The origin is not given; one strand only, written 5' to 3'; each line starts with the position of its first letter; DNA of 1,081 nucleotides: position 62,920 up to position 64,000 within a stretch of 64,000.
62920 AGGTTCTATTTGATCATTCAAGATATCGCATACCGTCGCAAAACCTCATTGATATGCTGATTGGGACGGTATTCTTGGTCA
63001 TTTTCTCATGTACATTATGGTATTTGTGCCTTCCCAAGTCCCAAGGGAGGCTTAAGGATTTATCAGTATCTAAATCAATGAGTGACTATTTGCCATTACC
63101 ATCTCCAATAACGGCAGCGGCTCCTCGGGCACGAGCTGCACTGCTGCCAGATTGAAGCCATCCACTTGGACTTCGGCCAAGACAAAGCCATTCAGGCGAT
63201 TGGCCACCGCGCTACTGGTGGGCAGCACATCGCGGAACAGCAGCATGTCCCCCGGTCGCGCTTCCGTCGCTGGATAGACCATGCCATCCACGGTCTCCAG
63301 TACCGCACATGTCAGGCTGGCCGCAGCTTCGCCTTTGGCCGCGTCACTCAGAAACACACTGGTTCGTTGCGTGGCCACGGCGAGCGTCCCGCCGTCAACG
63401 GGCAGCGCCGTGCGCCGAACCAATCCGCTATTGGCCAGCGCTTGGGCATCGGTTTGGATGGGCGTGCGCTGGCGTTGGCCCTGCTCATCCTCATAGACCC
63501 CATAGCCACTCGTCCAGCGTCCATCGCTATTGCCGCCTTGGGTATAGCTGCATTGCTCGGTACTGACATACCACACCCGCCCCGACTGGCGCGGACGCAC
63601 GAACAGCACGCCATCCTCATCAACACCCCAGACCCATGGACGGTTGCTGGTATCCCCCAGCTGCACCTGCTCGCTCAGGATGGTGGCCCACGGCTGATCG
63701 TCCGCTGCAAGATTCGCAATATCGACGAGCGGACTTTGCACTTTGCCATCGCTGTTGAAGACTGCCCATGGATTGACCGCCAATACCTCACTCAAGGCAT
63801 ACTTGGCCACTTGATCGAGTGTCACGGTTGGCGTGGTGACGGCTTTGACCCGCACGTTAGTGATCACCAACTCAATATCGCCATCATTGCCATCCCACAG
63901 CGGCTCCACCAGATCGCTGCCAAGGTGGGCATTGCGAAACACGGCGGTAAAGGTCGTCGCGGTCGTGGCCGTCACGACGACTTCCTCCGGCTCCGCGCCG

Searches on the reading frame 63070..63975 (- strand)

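Call 3: search_protein_families(library=pfam, proteins=[window:63070-63975:-], max_evalue=1)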
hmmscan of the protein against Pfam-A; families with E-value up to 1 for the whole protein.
window:63070-63975:- (301 aa): 2 families
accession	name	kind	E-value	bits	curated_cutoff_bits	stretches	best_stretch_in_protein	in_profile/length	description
PF21820.2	DUF6886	-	0.21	11.6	27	1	106-143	18-56/164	Family of unknown function (DUF6886)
PF18591.6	IMP2_C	-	0.53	10.8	26.8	1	176-220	18-62/63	Immune Mapped Protein 2 (IMP2) C-terminal domain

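Call 51: search_protein_families(library=phrogs, proteins=[window:63070-63975:-], max_evalue=0.01)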
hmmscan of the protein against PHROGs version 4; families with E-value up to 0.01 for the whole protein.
window:63070-63975:- (301 aa): 0 families
